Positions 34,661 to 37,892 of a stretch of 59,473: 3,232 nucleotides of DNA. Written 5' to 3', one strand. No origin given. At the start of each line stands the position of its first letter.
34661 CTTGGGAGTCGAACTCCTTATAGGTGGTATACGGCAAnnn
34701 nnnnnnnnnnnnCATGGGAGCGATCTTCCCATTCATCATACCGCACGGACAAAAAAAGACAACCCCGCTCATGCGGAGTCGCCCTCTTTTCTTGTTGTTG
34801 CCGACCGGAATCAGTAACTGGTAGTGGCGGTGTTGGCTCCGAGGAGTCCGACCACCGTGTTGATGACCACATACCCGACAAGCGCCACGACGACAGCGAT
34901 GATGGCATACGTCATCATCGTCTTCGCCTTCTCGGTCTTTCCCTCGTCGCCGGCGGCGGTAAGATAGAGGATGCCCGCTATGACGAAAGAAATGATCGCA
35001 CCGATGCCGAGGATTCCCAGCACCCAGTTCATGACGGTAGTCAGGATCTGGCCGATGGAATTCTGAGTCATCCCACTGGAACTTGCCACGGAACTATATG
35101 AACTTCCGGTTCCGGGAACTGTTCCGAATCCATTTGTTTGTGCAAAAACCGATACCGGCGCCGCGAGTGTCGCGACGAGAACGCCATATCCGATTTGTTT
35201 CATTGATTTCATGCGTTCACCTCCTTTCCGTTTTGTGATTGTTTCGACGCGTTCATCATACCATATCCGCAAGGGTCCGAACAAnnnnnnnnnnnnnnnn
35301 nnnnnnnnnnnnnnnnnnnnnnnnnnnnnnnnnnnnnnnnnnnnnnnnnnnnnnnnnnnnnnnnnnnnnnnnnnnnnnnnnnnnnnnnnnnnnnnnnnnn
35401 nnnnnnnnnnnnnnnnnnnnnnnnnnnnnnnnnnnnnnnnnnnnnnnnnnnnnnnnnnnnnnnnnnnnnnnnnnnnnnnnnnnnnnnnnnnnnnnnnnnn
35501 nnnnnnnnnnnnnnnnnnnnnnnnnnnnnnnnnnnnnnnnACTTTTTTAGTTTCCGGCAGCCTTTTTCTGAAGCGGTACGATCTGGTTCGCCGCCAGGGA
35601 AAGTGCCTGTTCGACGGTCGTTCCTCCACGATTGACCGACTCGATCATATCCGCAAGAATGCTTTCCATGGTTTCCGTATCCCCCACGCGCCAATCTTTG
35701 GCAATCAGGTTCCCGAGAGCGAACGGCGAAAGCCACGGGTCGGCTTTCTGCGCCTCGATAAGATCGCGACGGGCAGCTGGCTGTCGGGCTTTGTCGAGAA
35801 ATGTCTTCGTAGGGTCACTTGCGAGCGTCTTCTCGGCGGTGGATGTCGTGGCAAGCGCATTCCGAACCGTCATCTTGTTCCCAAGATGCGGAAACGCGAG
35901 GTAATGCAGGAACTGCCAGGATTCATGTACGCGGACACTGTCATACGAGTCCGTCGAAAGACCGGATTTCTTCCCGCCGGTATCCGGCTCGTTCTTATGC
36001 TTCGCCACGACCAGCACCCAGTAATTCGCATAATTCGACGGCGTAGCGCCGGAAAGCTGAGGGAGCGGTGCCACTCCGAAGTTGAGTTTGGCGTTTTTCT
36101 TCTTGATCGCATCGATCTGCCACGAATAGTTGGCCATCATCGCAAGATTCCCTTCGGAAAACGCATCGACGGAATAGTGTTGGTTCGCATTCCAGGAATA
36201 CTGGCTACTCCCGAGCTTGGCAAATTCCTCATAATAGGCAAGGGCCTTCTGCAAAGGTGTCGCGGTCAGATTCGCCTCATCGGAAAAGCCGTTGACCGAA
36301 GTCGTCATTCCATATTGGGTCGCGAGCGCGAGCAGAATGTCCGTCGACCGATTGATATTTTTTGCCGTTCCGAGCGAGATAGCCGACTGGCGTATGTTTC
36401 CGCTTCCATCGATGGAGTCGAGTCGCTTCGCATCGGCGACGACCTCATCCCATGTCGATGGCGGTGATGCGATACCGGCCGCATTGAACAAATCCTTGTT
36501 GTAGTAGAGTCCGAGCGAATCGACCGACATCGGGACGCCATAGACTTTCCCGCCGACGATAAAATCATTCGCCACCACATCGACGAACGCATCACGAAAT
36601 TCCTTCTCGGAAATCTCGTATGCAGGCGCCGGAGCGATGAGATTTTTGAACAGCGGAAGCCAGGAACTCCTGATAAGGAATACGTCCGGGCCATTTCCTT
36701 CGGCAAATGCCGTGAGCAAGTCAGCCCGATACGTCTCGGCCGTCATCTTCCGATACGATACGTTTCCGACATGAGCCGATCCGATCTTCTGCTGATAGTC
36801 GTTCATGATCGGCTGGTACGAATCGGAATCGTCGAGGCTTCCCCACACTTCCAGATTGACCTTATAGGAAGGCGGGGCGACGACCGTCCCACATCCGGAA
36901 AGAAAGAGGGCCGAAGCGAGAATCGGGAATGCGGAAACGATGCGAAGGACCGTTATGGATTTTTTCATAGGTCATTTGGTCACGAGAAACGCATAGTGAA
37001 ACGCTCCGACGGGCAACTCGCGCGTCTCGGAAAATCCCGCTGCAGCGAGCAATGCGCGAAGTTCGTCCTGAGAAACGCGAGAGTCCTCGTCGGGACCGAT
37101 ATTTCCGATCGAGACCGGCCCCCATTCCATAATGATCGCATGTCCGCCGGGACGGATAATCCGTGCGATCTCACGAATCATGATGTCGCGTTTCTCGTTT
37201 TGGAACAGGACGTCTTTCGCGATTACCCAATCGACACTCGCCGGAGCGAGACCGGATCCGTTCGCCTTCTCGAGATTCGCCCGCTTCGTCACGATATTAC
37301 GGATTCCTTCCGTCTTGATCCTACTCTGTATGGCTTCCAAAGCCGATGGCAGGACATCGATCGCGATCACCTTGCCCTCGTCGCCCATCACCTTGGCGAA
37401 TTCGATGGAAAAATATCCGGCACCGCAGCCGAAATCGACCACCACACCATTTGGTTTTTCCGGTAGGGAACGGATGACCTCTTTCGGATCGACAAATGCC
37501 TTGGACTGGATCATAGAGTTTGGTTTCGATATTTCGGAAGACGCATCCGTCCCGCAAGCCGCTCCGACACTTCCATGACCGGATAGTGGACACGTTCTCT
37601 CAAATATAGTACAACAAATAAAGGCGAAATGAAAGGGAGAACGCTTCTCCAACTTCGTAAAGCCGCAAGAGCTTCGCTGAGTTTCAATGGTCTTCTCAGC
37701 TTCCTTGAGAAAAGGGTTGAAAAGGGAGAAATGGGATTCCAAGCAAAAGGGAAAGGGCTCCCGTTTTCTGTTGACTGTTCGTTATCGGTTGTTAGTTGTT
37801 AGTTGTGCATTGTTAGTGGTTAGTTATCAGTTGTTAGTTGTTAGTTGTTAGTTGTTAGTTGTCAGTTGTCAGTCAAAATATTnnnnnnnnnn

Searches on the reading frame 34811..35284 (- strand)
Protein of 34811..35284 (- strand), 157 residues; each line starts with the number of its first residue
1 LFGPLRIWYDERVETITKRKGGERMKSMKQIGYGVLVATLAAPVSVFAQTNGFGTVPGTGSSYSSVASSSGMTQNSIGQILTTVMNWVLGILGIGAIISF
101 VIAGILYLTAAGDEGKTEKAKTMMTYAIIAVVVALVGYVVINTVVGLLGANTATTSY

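Call 20: search_protein_families(library=pfam, proteins=[window:34811-35284:-], max_evalue=0.001)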
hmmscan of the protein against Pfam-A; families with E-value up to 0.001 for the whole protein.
window:34811-35284:- (157 aa): 2 families
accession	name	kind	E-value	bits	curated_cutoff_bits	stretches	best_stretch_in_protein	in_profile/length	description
PF18895.5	T4SS_pilin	-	3.6e-11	43.4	26.6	1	74-147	2-70/71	Type IV secretion system pilin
PF04893.22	Yip1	-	0.00076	19.8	28.6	0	32-148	21-131/173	Yip1 domain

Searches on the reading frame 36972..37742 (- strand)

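Call 20: search_protein_families(library=pfam, proteins=[window:36972-37742:-], max_evalue=0.001)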
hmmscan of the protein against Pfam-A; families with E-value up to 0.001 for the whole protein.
window:36972-37742:- (256 aa): 14 families
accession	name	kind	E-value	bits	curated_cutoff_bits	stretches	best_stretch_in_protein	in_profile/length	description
PF13847.12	Methyltransf_31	-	1.4e-17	64.1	27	1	96-206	2-111/145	Methyltransferase domain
PF13649.12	Methyltransf_25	-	7.6e-15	55.8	27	1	101-200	1-97/97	Methyltransferase domain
PF08241.18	Methyltransf_11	-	7.1e-13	49.5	21.2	1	102-204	1-95/95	Methyltransferase domain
PF08242.18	Methyltransf_12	-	8e-10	39.8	30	1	102-201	1-97/98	Methyltransferase domain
PF01209.24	Ubie_methyltran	-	2e-09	37.6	20.1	1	91-209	41-156/233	ubiE/COQ5 methyltransferase family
PF13489.12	Methyltransf_23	-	1.4e-07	31.8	27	1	92-209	15-121/164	Methyltransferase domain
PF05175.20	MTS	-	4.3e-07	30.2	23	1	90-159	24-92/170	Methyltransferase small domain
PF02475.24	TRM5-TYW2_MTfase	-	8.6e-07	29.5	28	1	96-152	35-90/164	TRM5/TYW2 methyltransferase domain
PF01135.25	PCMT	-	2.8e-06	27.7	20.3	1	97-154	73-130/210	Protein-L-isoaspartate(D-aspartate) O-methyltransferase (PCMT)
PF01728.25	FtsJ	-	3.1e-05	24.4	24.1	1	96-156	20-74/181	FtsJ-like methyltransferase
PF13679.12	Methyltransf_32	-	0.00017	22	27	1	89-175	16-107/143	Methyltransferase domain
PF02390.23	Methyltransf_4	-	0.0002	21.3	24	1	100-156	4-59/173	Putative methyltransferase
PF06325.19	PrmA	-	0.00031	20.8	22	1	96-203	160-257/296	Ribosomal protein L11 methyltransferase (PrmA)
PF05148.21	Methyltransf_8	-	0.00088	19.6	27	0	88-206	62-158/219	Hypothetical methyltransferase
